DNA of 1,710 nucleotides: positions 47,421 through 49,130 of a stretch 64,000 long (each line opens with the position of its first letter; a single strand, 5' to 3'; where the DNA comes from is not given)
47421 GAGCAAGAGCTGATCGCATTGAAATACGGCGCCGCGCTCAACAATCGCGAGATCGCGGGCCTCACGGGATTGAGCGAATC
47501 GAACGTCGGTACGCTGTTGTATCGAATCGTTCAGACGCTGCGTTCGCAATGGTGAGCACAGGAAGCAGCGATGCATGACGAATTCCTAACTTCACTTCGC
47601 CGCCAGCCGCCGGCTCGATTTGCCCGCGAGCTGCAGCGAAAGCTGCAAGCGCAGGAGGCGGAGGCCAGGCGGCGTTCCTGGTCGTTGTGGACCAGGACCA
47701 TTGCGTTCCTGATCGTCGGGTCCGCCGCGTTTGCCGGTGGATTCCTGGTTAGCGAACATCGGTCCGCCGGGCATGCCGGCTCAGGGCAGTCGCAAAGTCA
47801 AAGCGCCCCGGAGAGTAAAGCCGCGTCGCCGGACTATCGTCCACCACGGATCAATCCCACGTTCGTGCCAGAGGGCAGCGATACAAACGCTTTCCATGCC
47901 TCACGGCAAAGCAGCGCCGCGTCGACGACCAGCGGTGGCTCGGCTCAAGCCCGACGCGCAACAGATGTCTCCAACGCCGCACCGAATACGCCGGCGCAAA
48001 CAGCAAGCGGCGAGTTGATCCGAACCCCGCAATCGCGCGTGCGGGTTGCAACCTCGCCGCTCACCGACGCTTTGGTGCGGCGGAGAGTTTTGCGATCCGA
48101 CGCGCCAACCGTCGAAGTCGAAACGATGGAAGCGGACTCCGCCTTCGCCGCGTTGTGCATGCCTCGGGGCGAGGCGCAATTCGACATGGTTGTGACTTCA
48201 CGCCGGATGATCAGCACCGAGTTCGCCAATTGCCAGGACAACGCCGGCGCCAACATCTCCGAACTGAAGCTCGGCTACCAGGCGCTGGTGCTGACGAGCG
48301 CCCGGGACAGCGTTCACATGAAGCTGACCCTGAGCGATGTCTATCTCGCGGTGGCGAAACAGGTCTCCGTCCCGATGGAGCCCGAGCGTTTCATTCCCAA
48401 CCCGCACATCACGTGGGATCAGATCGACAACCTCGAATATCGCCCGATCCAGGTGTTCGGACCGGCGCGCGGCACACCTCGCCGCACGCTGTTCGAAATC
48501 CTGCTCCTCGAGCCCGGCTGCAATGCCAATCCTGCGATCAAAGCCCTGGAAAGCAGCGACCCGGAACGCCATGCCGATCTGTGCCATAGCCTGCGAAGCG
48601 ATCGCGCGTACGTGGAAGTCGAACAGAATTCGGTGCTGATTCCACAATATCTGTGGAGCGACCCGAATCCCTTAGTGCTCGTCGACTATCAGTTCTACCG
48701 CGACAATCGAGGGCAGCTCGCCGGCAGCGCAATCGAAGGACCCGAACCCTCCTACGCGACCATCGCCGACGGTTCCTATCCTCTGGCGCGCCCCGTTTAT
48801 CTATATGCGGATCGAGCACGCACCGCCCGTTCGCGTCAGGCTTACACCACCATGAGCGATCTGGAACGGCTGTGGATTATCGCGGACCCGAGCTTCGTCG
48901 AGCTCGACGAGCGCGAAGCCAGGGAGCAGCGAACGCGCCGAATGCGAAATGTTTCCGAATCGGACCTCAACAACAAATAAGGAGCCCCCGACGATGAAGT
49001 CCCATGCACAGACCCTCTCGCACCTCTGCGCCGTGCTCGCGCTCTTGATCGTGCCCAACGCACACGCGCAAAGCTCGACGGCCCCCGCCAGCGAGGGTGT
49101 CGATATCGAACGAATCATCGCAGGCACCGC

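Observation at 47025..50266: ECF sigma operon combining a PstS-like anti-sigma, an orphan secretin N0-N1 protein and a lipoprotein: candidate undescribed envelope-signalling module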

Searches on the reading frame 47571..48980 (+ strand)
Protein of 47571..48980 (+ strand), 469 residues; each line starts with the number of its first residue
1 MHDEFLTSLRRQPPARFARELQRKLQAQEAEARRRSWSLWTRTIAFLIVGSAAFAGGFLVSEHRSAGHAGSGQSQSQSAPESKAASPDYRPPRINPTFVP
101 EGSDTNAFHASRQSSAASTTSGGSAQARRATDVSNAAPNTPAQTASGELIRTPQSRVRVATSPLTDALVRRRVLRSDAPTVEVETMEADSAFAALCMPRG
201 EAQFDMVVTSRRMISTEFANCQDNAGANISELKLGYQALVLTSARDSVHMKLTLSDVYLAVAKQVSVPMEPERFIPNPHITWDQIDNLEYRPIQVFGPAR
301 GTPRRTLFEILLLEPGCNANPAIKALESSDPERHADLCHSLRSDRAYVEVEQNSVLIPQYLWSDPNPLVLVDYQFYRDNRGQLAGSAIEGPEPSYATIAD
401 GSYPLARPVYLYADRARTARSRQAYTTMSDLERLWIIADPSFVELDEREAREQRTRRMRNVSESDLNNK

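Call 3: search_protein_families(library=pfam, proteins=[window:47571-48980:+], max_evalue=1)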
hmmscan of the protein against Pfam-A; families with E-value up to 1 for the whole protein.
window:47571-48980:+ (469 aa): 1 family
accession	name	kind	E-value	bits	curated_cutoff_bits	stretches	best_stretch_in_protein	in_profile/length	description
PF12849.12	PBP_like_2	-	1.1e-13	52.1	27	1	157-417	12-249/267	PBP superfamily domain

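Call 4: search_protein_families(library=ncbifam, proteins=[window:47571-48980:+], max_evalue=1)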
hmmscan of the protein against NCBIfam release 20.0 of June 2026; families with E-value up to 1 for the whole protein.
window:47571-48980:+ (469 aa): 1 family
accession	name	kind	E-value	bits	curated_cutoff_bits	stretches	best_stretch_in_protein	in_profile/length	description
TIGR02136.1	ptsS_2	subfamily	9.4e-10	38.1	206.6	1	180-420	66-266/295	phosphate ABC transporter substrate-binding protein PstS family protein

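Call 16: find_homologous_proteins(query=window:47571-48980:+)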
Query window:47571-48980:+ (469 aa): 33 proteins with E <= 0.001 among 8000 candidates.
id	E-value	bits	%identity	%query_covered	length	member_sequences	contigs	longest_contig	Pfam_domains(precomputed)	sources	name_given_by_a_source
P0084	0.0e+0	1038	100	100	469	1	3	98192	PF12849.13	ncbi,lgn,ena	-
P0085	6.6e-199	679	69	100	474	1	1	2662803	PF12849.13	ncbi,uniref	ncbi:substrate-binding domain-containing protein [Steroidobacter flavus]|uniref:Substrate-binding do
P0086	1.4e-197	675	69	100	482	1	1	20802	PF12849.13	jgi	jgi:hypothetical protein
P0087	6.6e-154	531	57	99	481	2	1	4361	PF12849.13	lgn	-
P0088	2.3e-148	513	59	90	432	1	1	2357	PF12849.13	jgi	jgi:phosphate transport system substrate-binding protein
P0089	5.1e-148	512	55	99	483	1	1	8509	PF12849.13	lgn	-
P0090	2.1e-145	503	54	99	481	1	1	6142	PF12849.13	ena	-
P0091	3.6e-142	492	53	99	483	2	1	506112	PF12849.13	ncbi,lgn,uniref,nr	ncbi:substrate-binding domain-containing protein [Steroidobacter agaridevorans]|uniref:substrate-bin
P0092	1.6e-141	490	53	99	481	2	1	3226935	PF12849.13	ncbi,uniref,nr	ncbi:substrate-binding domain-containing protein [Peristeroidobacter agariperforans]|uniref:substrat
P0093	8.7e-140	485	53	99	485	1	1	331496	PF12849.13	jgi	jgi:phosphate transport system substrate-binding protein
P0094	2.4e-135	470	51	99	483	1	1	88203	PF12849.13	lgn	-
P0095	2.1e-134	467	51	99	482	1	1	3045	PF12849.13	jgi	jgi:phosphate transport system substrate-binding protein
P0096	6.1e-130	452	50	99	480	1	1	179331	PF12849.13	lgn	-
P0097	1.3e-128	448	50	100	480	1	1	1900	PF12849.13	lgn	-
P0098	3.9e-124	433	50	100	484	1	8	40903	PF12849.13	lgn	-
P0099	1.4e-123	431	49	100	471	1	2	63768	PF12849.13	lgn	-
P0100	1.9e-122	427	49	100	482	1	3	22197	PF12849.13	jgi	jgi:phosphate transport system substrate-binding protein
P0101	5.3e-119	416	67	61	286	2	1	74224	PF12849.13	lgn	-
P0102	5.0e-111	390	47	99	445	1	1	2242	PF12849.13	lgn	-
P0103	3.5e-110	387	48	96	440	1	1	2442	PF12849.13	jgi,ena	-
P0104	1.8e-109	385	48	96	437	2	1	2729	PF12849.13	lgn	-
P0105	9.5e-108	379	45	99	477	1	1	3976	PF12849.13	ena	-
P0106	3.2e-103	364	47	100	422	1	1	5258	PF12849.13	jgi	jgi:phosphate transport system substrate-binding protein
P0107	2.2e-101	358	43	99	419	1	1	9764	PF12849.13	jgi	jgi:phosphate transport system substrate-binding protein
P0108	3.0e-101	358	43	99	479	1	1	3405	PF12849.13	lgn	-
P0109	2.0e-96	342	43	99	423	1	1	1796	PF12849.13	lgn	-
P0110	2.6e-95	338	44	99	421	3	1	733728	PF12849.13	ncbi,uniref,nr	ncbi:substrate-binding domain-containing protein [Peristeroidobacter soli]|uniref:substrate-binding 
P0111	1.3e-93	332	41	99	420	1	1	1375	PF12849.13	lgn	-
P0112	2.0e-81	292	50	67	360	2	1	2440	PF12849.13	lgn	-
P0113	1.1e-65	240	36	99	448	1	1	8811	PF12849.13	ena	-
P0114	2.6e-33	134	35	50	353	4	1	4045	PF12849.13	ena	-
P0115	3.6e-16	77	32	50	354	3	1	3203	PF12849.13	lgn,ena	-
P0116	1.3e-6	46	26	57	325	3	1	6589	PF12849.13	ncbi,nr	ncbi:MAG TPA: PstS family phosphate ABC transporter substrate-binding protein, partial [Caldilineace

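Call 17: search_solved_structures(query=window:47571-48980:+, max_evalue=0.1, show_alignments=3)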
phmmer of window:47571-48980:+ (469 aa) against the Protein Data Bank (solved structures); distinct sequences matched with E-value up to 0.1: 1.
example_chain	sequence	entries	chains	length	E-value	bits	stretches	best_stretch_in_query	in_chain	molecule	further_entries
9jwy_A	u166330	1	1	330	5.7e-21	78.1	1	181-466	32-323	Phosphate ABC transporter, periplasmic phosphate-binding protein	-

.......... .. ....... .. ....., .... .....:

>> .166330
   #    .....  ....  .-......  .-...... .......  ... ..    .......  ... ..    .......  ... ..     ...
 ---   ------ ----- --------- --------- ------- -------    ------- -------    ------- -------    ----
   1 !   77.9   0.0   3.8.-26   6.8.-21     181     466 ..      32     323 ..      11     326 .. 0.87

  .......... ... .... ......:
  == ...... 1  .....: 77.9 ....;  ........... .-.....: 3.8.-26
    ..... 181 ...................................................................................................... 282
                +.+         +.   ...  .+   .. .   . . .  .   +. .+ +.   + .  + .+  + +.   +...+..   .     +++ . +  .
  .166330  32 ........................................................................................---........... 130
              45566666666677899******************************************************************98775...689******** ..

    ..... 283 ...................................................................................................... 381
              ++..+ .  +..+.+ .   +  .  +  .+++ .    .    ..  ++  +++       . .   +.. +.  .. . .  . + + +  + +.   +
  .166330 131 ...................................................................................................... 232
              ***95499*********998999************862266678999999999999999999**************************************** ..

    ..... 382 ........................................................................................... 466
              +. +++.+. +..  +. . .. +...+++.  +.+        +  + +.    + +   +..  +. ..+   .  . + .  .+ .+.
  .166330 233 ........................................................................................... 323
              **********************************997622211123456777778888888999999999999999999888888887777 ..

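Call 38: predict_structure(alignment_id=A2)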
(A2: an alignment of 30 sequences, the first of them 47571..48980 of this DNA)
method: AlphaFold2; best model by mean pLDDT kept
length: 469 residues; sequences in the alignment: 30
mean_pLDDT: 71.9   pTM: 0.62
mean pLDDT of the five models: 71.9, 71.6, 70.7, 68.1, 64.0
residues with pLDDT >= 90: 112; 70-90: 190; 50-70: 58; < 50: 109
segments of 3 or more residues with pLDDT < 50: 50-153
pLDDT, mean of each block of 10 residues (from residue 1): 54 63 74 60 56 41 36 37 35 36 34 39 35 38 34 67 79 66 87 85 86 88 80 89 90 95 93 93 91 92 85 93 94 94 91 84 87 89 91 89 90 82 80 62 80 73 65
secondary structure, 60 per line:
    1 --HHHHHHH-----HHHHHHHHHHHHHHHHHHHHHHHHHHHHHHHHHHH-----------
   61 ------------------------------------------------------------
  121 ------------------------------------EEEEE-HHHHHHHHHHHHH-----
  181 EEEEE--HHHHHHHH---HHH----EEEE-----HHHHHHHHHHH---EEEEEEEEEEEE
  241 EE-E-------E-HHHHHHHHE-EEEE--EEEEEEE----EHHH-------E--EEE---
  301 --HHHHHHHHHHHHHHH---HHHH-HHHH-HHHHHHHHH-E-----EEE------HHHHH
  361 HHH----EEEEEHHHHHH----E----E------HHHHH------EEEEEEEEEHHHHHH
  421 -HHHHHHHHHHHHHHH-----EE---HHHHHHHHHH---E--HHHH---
elements in order: H3-9 H15-49 E157-161 H163-175 E181-185 H188-195 E206-209 H215-225 E229-242 H254-261 E264-267 E270-276 E295-297 H303-317 H321-324 H326-329 H331-339 E347-349 H356-363 E368-372 H373-378 H395-399 E406-414 H415-420 H422-436 H447-456 H463-466

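Call 42: fold_search(model_id=the predicted structure, library=pdb)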
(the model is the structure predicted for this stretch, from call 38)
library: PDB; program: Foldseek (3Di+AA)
matches with E <= 10: 789; with E <= 0.001: 362
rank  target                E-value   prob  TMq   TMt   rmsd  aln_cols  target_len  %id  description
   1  9jwy                  9.8e-24  1.00  0.43  0.61   6.4       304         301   24  Crystal structure of PstS from Candidatus Pelagibacter sp. HTCC7211 in complex with phosphate (released 2025-07-30)
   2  4jwo                  2.6e-16  1.00  0.46  0.72   4.8       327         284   16  The crystal structure of a possible phosphate binding protein from Planctomyces limnophilus DSM 3776 (released 2013-04-24)
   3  4n13                  1.5e-13  1.00  0.41  0.68   5.2       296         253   12  Crystal Structure of PstS (BB_0215) from Borrelia burgdorferi (released 2014-01-22)
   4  4omb_A                7.2e-13  1.00  0.39  0.56   8.2       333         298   16  Phosphate binding protein (released 2014-12-10)
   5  4q8r                  8.1e-13  1.00  0.34  0.56   6.6       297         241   12  Crystal structure of a Phosphate Binding Protein (PBP-1) from Clostridium perfringens (released 2014-11-05)
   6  4pqj_A                4.4e-12  1.00  0.36  0.54   7.0       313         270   14  Crystal structure of a phosphate binding protein (released 2015-03-18)
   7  4gd5_A                5.0e-12  1.00  0.34  0.57   6.5       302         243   12  X-ray Crystal Structure of a Putative Phosphate ABC Transporter Substrate-Binding Protein with Bound Phosphate from Cl (released 2012-08-15)
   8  1twy_F                7.1e-12  1.00  0.36  0.60   6.6       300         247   12  Crystal structure of an ABC-type phosphate transport receptor from Vibrio cholerae (released 2004-12-21)
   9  9l8j_A                9.6e-12  1.00  0.30  0.49   7.5       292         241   12  Crystal structure of a putative phosphate binding protein from Synechocystis sp. PCC 6803 reveals an evolutionary hots (released 2025-12-31)
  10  4pqj_C                1.4e-11  1.00  0.36  0.54   7.1       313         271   15  Crystal structure of a phosphate binding protein (released 2015-03-18)
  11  1twy_B                1.6e-11  1.00  0.38  0.65   5.6       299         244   13  Crystal structure of an ABC-type phosphate transport receptor from Vibrio cholerae (released 2004-12-21)
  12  4exl_C                1.9e-11  1.00  0.34  0.54   7.5       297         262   13  Crystal structure of phosphate ABC transporter, periplasmic phosphate-binding protein PstS 1 (PBP1) from Streptococcus (released 2012-05-30)
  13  4exl_D                2.5e-11  1.00  0.34  0.56   7.4       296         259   13  Crystal structure of phosphate ABC transporter, periplasmic phosphate-binding protein PstS 1 (PBP1) from Streptococcus (released 2012-05-30)
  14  1twy_E                3.0e-11  1.00  0.39  0.66   5.4       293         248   13  Crystal structure of an ABC-type phosphate transport receptor from Vibrio cholerae (released 2004-12-21)
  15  9l8j_B                3.2e-11  1.00  0.29  0.50   7.8       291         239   13  Crystal structure of a putative phosphate binding protein from Synechocystis sp. PCC 6803 reveals an evolutionary hots (released 2025-12-31)
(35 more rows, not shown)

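Call 43: search_protein_families(library=pfam, alignment_id=A5, max_evalue=0.001)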
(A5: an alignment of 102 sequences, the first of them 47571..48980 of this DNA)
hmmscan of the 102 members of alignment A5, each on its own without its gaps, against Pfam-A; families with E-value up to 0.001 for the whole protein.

A. member 1, window:47571-48980:+ (469 aa): 1 family
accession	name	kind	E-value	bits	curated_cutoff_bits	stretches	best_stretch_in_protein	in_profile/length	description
PF12849.12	PBP_like_2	-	1.1e-13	52.1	27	1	157-417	12-249/267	PBP superfamily domain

B. families by the number of members that match (of 102 scanned): 7 families
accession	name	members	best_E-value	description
PF12849.12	PBP_like_2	83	1.6e-25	PBP superfamily domain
PF01322.25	Cytochrom_C_2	10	5.3e-28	Cytochrome C'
PF03781.23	FGE-sulfatase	3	1.4e-51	Sulfatase-modifying factor enzyme 1-like domain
PF06439.18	3keto-disac_hyd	1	5.4e-33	3-keto-disaccharide hydrolase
PF04542.20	Sigma70_r2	1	3.3e-07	Sigma-70 region 2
PF18920.5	DUF5671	1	0.00027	Domain of unknown function (DUF5671)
PF12727.12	PBP_like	1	0.00045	PBP superfamily domain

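Call 56: find_homologous_proteins(query=A5, max_evalue=1e-10)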
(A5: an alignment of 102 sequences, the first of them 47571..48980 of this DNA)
Query A5 (102 sequences) (469 aa, profile of the alignment): 58 proteins with E <= 1e-10 among 8000 candidates.
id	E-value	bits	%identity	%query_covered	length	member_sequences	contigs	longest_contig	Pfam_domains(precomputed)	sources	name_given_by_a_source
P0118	2.2e-148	514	34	99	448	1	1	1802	PF12849.13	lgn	-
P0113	5.3e-148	512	36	99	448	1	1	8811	PF12849.13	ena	-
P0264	2.5e-147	510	35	90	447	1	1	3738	PF12849.13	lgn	-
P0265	2.4e-127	444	30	99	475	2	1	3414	PF12849.13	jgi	jgi:phosphate transport system substrate-binding protein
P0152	5.0e-125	437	33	49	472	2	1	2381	PF12849.13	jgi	jgi:phosphate transport system substrate-binding protein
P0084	1.2e-124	435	100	100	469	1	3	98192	PF12849.13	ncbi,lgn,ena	-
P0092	3.8e-124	434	53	99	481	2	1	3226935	PF12849.13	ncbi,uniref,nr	ncbi:substrate-binding domain-containing protein [Peristeroidobacter agariperforans]|uniref:substrat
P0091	7.3e-124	433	53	99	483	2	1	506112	PF12849.13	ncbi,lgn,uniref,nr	ncbi:substrate-binding domain-containing protein [Steroidobacter agaridevorans]|uniref:substrate-bin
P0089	1.1e-121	426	55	99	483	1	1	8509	PF12849.13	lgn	-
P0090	1.9e-120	421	54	99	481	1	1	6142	PF12849.13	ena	-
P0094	1.8e-118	415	51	99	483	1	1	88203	PF12849.13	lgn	-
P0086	1.4e-117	412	69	100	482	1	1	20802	PF12849.13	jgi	jgi:hypothetical protein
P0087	2.2e-117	411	57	99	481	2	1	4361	PF12849.13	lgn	-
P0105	2.9e-117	411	45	99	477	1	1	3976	PF12849.13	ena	-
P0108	8.6e-117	409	43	99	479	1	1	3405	PF12849.13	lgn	-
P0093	2.5e-115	405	53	99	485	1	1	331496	PF12849.13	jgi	jgi:phosphate transport system substrate-binding protein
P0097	1.2e-114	402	50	100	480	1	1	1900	PF12849.13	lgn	-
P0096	1.5e-114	402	50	99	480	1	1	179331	PF12849.13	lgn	-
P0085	7.9e-114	400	69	100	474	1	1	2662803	PF12849.13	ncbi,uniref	ncbi:substrate-binding domain-containing protein [Steroidobacter flavus]|uniref:Substrate-binding do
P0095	1.0e-113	399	51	99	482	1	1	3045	PF12849.13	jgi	jgi:phosphate transport system substrate-binding protein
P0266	4.2e-113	397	30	91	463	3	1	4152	PF12849.13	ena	-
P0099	7.5e-112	393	49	100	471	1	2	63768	PF12849.13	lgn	-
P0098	3.9e-111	391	50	100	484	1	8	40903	PF12849.13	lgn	-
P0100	8.8e-111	390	49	100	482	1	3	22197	PF12849.13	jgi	jgi:phosphate transport system substrate-binding protein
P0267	1.3e-110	389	33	89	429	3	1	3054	PF12849.13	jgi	-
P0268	2.0e-109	385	28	97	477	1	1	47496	PF12849.13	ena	-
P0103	4.6e-109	384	48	96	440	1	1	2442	PF12849.13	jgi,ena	-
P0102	6.7e-109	383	47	99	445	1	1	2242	PF12849.13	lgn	-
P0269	9.7e-109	383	28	89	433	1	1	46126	PF12849.13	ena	-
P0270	2.4e-108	382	30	88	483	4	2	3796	PF12849.13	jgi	jgi:phosphate transport system substrate-binding protein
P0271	4.8e-107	377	31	88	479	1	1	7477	PF12849.13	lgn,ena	-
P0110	9.7e-107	376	44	99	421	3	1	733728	PF12849.13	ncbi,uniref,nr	ncbi:substrate-binding domain-containing protein [Peristeroidobacter soli]|uniref:substrate-binding 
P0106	1.7e-106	375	47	100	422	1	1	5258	PF12849.13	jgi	jgi:phosphate transport system substrate-binding protein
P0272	1.3e-104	369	28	88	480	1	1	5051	PF12849.13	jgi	jgi:hypothetical protein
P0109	7.8e-104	367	43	99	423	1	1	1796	PF12849.13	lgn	-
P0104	1.2e-103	366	48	96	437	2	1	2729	PF12849.13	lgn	-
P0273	2.8e-103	365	27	97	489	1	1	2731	PF12849.13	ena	-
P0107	1.8e-101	359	43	99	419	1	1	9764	PF12849.13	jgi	jgi:phosphate transport system substrate-binding protein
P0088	2.5e-100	355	59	90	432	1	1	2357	PF12849.13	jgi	jgi:phosphate transport system substrate-binding protein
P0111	8.5e-100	353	41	99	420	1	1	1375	PF12849.13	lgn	-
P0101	1.5e-87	313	67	61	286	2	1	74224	PF12849.13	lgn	-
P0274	4.8e-83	298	34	50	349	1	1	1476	PF12849.13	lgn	-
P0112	1.3e-82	297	50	67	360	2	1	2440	PF12849.13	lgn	-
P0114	2.8e-81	292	35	50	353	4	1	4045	PF12849.13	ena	-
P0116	6.1e-39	153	26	57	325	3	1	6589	PF12849.13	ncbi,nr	ncbi:MAG TPA: PstS family phosphate ABC transporter substrate-binding protein, partial [Caldilineace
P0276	5.8e-32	130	53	9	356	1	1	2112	PF12849.13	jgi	jgi:phosphate transport system substrate-binding protein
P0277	7.0e-31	126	24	65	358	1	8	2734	PF12849.13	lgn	-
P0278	1.3e-30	125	24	51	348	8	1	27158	PF12849.13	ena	-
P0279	9.2e-30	122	24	57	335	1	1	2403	PF12849.13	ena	-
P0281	3.2e-28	117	25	55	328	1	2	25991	PF12849.13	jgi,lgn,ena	-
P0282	1.2e-27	115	26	57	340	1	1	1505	PF12849.13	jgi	-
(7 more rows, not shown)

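Call 57: find_encoding_contigs(protein=P0268, flank=7000, max_places=1)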
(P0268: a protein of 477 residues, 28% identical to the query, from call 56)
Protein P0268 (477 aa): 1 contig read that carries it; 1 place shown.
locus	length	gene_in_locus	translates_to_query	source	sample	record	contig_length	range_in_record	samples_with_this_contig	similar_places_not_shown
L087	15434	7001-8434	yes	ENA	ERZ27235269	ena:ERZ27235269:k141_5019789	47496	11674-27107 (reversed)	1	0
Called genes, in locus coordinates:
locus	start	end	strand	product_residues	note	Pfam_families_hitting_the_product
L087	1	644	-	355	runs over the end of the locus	PF16220:DUF4880, PF04773:FecR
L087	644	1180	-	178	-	PF04542:Sigma70_r2, PF08281:Sigma70_r4_2, PF04545:Sigma70_r4 (weak)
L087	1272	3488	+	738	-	PF00999:Na_H_Exchanger, PF00582:Usp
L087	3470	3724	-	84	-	PF02148:zf-UBP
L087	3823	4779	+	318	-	PF00291:PALP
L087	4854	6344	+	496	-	PF06097:DUF945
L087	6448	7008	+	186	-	PF04542:Sigma70_r2, PF08281:Sigma70_r4_2, PF04545:Sigma70_r4 (faint)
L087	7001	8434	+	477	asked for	PF12849:PBP_like_2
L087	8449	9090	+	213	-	PF21305:type_II_gspD_N0, PF03958:Secretin_N (weak)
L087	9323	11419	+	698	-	PF07715:Plug, PF00593:TonB_dep_Rec_b-barrel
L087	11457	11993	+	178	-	-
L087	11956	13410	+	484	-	PF06537:DHOR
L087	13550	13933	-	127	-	PF01257:2Fe-2S_thioredx (weak)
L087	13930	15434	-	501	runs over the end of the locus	PF01656:CbiA, PF13500:AAA_26, PF07685:GATase_3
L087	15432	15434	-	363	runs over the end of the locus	PF00155:Aminotran_1_2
